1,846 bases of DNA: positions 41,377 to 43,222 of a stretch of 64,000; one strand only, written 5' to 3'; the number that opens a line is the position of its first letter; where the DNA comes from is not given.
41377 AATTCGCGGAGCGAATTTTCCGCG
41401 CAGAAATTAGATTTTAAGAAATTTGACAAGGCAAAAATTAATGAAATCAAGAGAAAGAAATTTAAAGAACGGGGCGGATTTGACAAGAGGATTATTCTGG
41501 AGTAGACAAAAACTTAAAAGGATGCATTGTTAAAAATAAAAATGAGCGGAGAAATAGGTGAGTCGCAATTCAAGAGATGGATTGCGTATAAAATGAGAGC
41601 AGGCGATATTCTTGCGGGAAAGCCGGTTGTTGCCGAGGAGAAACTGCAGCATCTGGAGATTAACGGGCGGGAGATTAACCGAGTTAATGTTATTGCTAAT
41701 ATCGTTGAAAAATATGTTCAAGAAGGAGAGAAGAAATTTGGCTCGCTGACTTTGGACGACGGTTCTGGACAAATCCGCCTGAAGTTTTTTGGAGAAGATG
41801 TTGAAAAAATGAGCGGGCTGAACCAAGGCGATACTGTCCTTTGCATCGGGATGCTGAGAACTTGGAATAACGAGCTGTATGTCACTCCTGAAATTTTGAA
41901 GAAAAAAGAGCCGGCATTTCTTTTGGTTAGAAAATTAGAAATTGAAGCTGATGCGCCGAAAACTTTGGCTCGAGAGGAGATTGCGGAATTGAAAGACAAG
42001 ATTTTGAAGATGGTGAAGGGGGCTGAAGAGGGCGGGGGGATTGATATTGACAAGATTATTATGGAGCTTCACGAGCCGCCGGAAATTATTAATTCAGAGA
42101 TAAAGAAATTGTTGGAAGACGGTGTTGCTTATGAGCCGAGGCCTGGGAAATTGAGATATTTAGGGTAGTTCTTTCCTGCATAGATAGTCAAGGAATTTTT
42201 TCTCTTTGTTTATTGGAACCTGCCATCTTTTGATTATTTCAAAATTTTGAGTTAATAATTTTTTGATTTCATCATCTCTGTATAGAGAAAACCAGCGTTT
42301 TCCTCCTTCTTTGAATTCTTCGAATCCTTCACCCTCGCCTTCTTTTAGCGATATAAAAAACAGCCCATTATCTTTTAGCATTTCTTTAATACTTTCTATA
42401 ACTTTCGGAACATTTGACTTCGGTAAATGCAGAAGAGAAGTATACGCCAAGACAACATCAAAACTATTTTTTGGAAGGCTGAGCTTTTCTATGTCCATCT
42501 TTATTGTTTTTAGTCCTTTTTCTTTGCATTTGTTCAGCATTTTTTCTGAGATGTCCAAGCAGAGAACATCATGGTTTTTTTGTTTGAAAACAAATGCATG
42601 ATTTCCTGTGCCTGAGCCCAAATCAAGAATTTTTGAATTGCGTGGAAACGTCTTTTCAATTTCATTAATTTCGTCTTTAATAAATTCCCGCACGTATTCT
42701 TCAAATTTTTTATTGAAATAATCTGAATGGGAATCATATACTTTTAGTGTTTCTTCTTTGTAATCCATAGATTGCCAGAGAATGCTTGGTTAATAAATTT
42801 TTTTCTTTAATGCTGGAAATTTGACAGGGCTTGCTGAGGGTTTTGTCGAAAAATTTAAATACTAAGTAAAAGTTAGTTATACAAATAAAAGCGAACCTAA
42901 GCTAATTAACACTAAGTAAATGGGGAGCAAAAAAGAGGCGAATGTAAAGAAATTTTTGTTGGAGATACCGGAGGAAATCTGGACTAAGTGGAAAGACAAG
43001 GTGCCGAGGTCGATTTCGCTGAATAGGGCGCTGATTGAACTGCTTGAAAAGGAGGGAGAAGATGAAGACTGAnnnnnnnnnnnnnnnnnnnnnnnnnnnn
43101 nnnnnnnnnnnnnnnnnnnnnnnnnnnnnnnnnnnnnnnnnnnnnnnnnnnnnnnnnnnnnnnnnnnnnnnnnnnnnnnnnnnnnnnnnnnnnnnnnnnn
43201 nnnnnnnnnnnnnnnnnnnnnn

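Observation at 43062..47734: ~4.7-kb Asn/Tyr/Trp repeat gene saturated with N-x-S/T sequons, broken by three frame changes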

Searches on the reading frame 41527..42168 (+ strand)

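Call 9: search_protein_families(library=pfam, proteins=[window:41527-42168:+], max_evalue=0.01)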
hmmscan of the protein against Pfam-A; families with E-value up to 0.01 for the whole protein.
window:41527-42168:+ (213 aa): 1 family
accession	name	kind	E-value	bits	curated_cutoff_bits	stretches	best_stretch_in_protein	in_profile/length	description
PF01336.31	tRNA_anti-codon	-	3.5e-08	33.7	27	1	66-120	12-68/75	OB-fold nucleic acid binding domain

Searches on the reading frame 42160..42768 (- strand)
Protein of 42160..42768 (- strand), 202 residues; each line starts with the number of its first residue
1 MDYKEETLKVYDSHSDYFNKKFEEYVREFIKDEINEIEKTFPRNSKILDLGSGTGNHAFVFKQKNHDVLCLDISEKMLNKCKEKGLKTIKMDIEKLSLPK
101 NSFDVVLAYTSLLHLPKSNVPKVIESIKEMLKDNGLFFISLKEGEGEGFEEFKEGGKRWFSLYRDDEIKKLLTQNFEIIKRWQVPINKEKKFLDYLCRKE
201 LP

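Call 9: search_protein_families(library=pfam, proteins=[window:42160-42768:-], max_evalue=0.01)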
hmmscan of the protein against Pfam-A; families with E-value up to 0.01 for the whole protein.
window:42160-42768:- (202 aa): 16 families
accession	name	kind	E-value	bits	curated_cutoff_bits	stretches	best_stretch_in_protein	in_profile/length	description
PF13649.12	Methyltransf_25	-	2.5e-19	70.2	27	1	47-135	1-97/97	Methyltransferase domain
PF08241.18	Methyltransf_11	-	4.8e-19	69.2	21.2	1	48-139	1-95/95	Methyltransferase domain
PF13847.12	Methyltransf_31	-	1.2e-15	57.9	27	1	44-161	4-130/145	Methyltransferase domain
PF13489.12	Methyltransf_23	-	1.4e-15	57.9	27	1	22-172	1-154/164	Methyltransferase domain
PF08242.18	Methyltransf_12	-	1.6e-13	51.6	30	1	48-137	1-98/98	Methyltransferase domain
PF03848.20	TehB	-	1e-08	35.3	20.4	1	14-136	5-129/193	Tellurite resistance protein TehB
PF07021.18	MetW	-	3.7e-07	30.4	21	1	33-112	3-85/193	Methionine biosynthesis protein MetW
PF01209.24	Ubie_methyltran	-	1.5e-06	28.2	20.1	1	11-137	20-149/233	ubiE/COQ5 methyltransferase family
PF05219.18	DREV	-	3.7e-05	23.4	26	1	43-141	94-188/265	DREV methyltransferase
PF01728.25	FtsJ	-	0.0001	22.7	24.1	1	33-111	11-100/181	FtsJ-like methyltransferase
PF01739.24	CheR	-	0.00063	19.7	27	0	99-140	133-174/195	CheR methyltransferase, SAM binding domain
PF05175.20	MTS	-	0.0022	18.1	23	1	40-84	30-74/170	Methyltransferase small domain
PF13679.12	Methyltransf_32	-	0.0027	18.1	27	1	27-85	10-73/143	Methyltransferase domain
PF05724.17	TPMT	-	0.0039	17.3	26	0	43-178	37-185/218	Thiopurine S-methyltransferase (TPMT)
PF05891.18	Methyltransf_PK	-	0.0048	16.9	27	1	27-153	39-172/218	AdoMet dependent proline di-methyltransferase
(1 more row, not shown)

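Call 18: find_encoding_contigs(protein=window:42160-42768:-, flank=8000, max_places=10)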
Protein window:42160-42768:- (202 aa): 22 contigs read that carry it; 5 places shown.
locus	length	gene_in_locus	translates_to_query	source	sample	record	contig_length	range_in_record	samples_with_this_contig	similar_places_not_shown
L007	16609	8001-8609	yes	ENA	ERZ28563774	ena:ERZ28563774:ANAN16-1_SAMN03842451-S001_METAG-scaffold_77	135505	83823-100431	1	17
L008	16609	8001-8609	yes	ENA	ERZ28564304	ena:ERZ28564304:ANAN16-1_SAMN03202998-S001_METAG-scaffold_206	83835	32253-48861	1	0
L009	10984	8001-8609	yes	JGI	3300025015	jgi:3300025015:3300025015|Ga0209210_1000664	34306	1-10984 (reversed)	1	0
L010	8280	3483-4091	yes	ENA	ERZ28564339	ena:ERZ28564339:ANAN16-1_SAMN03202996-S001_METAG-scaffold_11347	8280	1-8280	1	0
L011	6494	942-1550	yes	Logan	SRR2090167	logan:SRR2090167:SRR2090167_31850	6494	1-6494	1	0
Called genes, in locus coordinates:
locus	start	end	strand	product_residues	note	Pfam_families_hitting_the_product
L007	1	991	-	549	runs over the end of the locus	-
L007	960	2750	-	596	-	-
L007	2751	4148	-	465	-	-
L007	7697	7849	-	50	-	-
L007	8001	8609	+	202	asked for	PF01209:Ubie_methyltran (weak), PF03848:TehB, PF13489:Methyltransf_23, PF07021:MetW (weak), PF13847:Methyltransf_31, PF08241:Methyltransf_11, PF08242:Methyltransf_12, PF13649:Methyltransf_25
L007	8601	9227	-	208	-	PF01336:tRNA_anti-codon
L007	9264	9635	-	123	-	-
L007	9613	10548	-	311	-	-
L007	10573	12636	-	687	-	PF17207:MCM_OB, PF00493:MCM, PF07726:AAA_3 (weak), PF07728:AAA_5 (weak), PF01078:Mg_chelatase (weak), PF17855:MCM_lid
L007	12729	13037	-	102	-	PF01741:MscL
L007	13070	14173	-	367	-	PF03463:eRF1_1, PF18854:baeRF_family10, PF03464:eRF1_2, PF18859:acVLRF1, PF03465:eRF1_3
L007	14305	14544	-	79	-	-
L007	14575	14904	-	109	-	-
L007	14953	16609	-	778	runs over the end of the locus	PF00133:tRNA-synt_1, PF09334:tRNA-synt_1g, PF01406:tRNA-synt_1e (weak), PF09334:tRNA-synt_1g, PF08264:Anticodon_1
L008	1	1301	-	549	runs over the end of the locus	-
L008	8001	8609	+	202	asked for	PF01209:Ubie_methyltran (weak), PF03848:TehB, PF13489:Methyltransf_23, PF07021:MetW (weak), PF13847:Methyltransf_31, PF08241:Methyltransf_11, PF08242:Methyltransf_12, PF13649:Methyltransf_25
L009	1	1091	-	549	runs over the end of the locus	-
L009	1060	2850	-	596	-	-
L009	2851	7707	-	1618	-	-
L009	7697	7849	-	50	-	-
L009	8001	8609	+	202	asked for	PF01209:Ubie_methyltran (weak), PF03848:TehB, PF13489:Methyltransf_23, PF07021:MetW (weak), PF13847:Methyltransf_31, PF08241:Methyltransf_11, PF08242:Methyltransf_12, PF13649:Methyltransf_25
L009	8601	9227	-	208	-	PF01336:tRNA_anti-codon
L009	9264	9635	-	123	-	-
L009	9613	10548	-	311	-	-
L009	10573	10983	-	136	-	?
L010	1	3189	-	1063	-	?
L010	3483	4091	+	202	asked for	PF01209:Ubie_methyltran (weak), PF03848:TehB, PF13489:Methyltransf_23, PF07021:MetW (weak), PF13847:Methyltransf_31, PF08241:Methyltransf_11, PF08242:Methyltransf_12, PF13649:Methyltransf_25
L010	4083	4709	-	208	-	PF01336:tRNA_anti-codon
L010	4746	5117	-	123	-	-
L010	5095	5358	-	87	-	-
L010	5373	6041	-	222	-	-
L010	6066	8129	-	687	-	PF17207:MCM_OB, PF00493:MCM, PF07726:AAA_3 (weak), PF07728:AAA_5 (weak), PF01078:Mg_chelatase (weak), PF17855:MCM_lid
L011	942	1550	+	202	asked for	PF01209:Ubie_methyltran (weak), PF03848:TehB, PF13489:Methyltransf_23, PF07021:MetW (weak), PF13847:Methyltransf_31, PF08241:Methyltransf_11, PF08242:Methyltransf_12, PF13649:Methyltransf_25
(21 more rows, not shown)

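Call 25: find_homologous_proteins(query=L009:2851-7707:-, max_evalue=0.001)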
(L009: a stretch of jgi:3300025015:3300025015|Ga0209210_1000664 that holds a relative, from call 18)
Query L009:2851-7707:- (1618 aa): 25 proteins with E <= 0.001 among 8000 candidates.
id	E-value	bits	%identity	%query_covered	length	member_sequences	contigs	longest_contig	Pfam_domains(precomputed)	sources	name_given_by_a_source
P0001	1.2e-96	343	38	62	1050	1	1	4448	-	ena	-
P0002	5.8e-72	261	36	45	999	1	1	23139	PF25699.1,PF16845.12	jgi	-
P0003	2.1e-59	219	37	35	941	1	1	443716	-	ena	-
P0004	1.4e-54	203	64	9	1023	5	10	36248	-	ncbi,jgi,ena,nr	ncbi:hypothetical protein J4416_02215 [Candidatus Pacearchaeota archaeon]|nr:hypothetical protein [C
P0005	6.4e-54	201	69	8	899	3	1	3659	-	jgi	-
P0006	6.4e-54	201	60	10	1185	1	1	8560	-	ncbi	-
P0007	1.2e-52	197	32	50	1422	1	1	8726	PF22237.4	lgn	-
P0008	1.0e-48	184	32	50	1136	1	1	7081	PF22237.4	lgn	-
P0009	3.6e-44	169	32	34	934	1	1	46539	-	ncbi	ncbi:MAG: hypothetical protein ABIF88_00090 [archaeon]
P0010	1.1e-43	167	42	21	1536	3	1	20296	-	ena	-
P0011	1.5e-43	167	31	47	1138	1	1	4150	-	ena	-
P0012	1.7e-42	163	52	10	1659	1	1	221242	-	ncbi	-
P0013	3.2e-42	162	34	45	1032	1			-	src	-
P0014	4.1e-42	162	35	30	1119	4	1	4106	-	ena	-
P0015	5.1e-42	162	31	46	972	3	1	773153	-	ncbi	-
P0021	1.2e-11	61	32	19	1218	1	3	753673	-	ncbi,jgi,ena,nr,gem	ncbi:MAG TPA: hypothetical protein P5277_04695 [Candidatus Paceibacterota bacterium]|nr:hypothetical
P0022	2.1e-11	60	29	32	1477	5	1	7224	PF13385.14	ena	-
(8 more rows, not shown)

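Call 29: search_protein_families(library=pfam, proteins=[P0001, P0002, P0004, P0007, P0012, P0021, P0022], max_evalue=0.01)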
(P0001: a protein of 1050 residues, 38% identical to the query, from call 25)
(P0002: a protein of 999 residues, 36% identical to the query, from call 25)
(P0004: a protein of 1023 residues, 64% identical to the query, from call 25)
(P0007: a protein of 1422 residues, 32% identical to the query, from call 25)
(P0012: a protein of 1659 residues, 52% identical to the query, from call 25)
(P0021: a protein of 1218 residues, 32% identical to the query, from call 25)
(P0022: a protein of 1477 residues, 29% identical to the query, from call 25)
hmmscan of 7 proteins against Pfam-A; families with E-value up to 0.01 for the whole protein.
P0001 (1050 aa): 1 family
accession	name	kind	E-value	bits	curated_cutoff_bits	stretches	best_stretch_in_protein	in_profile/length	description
PF06141.17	Phage_tail_U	-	0.0084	16.8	25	0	436-510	55-130/130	Phage minor tail protein U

P0002 (999 aa): 2 families
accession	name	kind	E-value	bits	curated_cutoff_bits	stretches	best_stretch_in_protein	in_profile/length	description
PF25699.1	AcrF8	-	2.7e-07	31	27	0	539-597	7-65/92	Anti-CRISPR protein AcrF8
PF16845.11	SQAPI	-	3.6e-06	27.7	31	0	366-421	22-72/83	Aspartic acid proteinase inhibitor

P0004 (1023 aa): 0 families

P0007 (1422 aa): 2 families
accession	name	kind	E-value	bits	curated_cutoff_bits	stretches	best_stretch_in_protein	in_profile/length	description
PF22237.3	SO2946-like_C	-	6.4e-27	95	27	1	1245-1407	1-163/163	SO2946-like, C-terminal domain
PF06598.16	Chlorovi_GP_rpt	-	0.0073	16.8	27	0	221-234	1-14/34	Chlorovirus glycoprotein repeat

P0012 (1659 aa): 0 families

P0021 (1218 aa): 0 families

P0022 (1477 aa): 2 families
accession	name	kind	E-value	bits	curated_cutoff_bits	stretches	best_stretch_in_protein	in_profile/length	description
PF13385.13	Laminin_G_3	-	1.2e-22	81.1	27.6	1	845-1002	2-151/151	Concanavalin A-like lectin/glucanases superfamily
PF02973.23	Sialidase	-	7.8e-05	22.7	26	1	928-1003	106-183/189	Sialidase, N-terminal domain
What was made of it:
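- Closest known: Unnamed family of large 'hypothetical proteins' of Pacearchaeota/Woesearchaeota MAGs. Different: Some relatives instead carry a lectin-like (Laminin_G_3) or SO2946-like_C domain (call 29).
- Tried and rejected: The AcrF8, SQAPI and Phage_tail_U hits on homologues are likewise short or below cut-off (call 29).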

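Call 58: search_solved_structures(query=L009:2851-7707:-, max_evalue=1)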
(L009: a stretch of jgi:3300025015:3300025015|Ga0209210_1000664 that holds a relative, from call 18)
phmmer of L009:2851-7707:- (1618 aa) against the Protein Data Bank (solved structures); distinct sequences matched with E-value up to 1: 0.

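Call 59: search_protein_families(library=ncbifam, proteins=[L009:2851-7707:-, P0007, P0004], max_evalue=0.01)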
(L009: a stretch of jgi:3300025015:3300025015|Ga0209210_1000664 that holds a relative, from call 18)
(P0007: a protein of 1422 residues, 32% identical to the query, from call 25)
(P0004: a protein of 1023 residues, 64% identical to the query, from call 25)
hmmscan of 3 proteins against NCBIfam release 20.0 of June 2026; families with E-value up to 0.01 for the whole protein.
L009:2851-7707:- (1618 aa): 0 families

P0007 (1422 aa): 0 families

P0004 (1023 aa): 0 families

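Call 70: search_protein_families(library=phrogs, proteins=[L009:2851-7707:-, P0002, P0007], max_evalue=0.001)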
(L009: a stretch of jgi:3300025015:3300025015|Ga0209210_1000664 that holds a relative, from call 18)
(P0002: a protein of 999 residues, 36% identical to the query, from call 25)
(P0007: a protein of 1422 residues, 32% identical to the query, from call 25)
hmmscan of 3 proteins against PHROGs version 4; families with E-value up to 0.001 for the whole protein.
L009:2851-7707:- (1618 aa): 0 families

P0002 (999 aa): 0 families

P0007 (1422 aa): 0 families

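Call 74: find_encoding_contigs(protein=P0004, flank=7000, max_places=2)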
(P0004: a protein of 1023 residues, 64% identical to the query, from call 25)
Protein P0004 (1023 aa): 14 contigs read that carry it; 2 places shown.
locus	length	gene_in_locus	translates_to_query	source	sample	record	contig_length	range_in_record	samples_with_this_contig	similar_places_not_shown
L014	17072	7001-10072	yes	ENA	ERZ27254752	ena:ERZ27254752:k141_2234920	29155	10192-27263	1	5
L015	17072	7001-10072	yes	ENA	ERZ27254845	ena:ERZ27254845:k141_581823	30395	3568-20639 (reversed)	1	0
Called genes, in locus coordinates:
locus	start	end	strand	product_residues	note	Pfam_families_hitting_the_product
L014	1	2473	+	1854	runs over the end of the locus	-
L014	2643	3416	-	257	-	-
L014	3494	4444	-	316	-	PF08271:Zn_Ribbon_TF, PF00382:TFIIB, PF04545:Sigma70_r4 (faint), PF00382:TFIIB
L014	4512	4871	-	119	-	PF01201:Ribosomal_S8e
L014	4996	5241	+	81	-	PF14438:SM-ATX, PF01423:LSM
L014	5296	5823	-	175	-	-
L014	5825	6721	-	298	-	PF23023:Anti-Pycsar_Apyc1, PF00753:Lactamase_B, PF13691:Lactamase_B_4 (faint), PF12706:Lactamase_B_2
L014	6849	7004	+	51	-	-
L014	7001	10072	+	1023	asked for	-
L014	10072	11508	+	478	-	PF05239:PRC (weak)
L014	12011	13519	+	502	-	PF00587:tRNA-synt_2b, PF03129:HGTP_anticodon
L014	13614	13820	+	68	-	-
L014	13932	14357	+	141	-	-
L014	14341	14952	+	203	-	PF01909:NTP_transf_2, PF18765:Polbeta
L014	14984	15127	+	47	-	-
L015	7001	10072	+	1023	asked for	-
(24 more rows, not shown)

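Call 75: find_encoding_contigs(protein=P0015, flank=7000, max_places=2)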
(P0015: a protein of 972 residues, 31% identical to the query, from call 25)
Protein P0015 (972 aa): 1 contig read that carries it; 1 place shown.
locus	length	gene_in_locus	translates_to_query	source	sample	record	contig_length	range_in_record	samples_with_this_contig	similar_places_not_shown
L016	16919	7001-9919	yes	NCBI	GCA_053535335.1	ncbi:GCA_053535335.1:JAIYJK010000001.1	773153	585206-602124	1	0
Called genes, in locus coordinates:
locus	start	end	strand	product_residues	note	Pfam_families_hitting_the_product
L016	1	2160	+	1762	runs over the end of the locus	-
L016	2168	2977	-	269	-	-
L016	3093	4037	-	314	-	PF08271:Zn_Ribbon_TF, PF00382:TFIIB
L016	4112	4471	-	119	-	PF01201:Ribosomal_S8e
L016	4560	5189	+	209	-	-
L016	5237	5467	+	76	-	PF14438:SM-ATX, PF01423:LSM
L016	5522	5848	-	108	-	-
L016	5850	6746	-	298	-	PF23023:Anti-Pycsar_Apyc1, PF00753:Lactamase_B, PF12706:Lactamase_B_2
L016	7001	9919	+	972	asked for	-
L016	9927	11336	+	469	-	PF05239:PRC (weak)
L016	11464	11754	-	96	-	PF03551:PadR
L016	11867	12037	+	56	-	-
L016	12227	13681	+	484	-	PF00587:tRNA-synt_2b (weak), PF03129:HGTP_anticodon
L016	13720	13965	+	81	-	PF13396:PLDc_N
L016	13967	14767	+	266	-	PF01656:CbiA, PF02374:ArsA_ATPase (weak), PF06564:CBP_BcsQ, PF10609:ParA, PF13500:AAA_26 (faint), PF13614:AAA_31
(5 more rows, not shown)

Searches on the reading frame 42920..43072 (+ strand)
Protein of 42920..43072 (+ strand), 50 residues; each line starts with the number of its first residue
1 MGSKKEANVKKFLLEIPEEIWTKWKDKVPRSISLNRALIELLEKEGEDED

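Call 59: search_protein_families(library=ncbifam, proteins=[window:42920-43072:+], max_evalue=0.01)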
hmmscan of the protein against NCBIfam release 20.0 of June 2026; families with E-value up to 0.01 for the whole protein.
window:42920-43072:+ (50 aa): 0 families

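Call 69: search_protein_families(library=pfam, proteins=[window:42920-43072:+], max_evalue=1)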
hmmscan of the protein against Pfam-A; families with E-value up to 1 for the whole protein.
window:42920-43072:+ (50 aa): 1 family
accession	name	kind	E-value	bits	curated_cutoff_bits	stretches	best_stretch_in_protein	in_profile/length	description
PF13552.11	DUF4127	-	0.037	13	27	1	4-45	152-193/489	Protein of unknown function (DUF4127)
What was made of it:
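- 42920..43072 (+): Small 50-aa ORF (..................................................). It overlaps the start codon of the big gene. By eye it looks ribbon-helix-helix-like. It has no Pfam or NCBIfam match (calls 59, 69).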
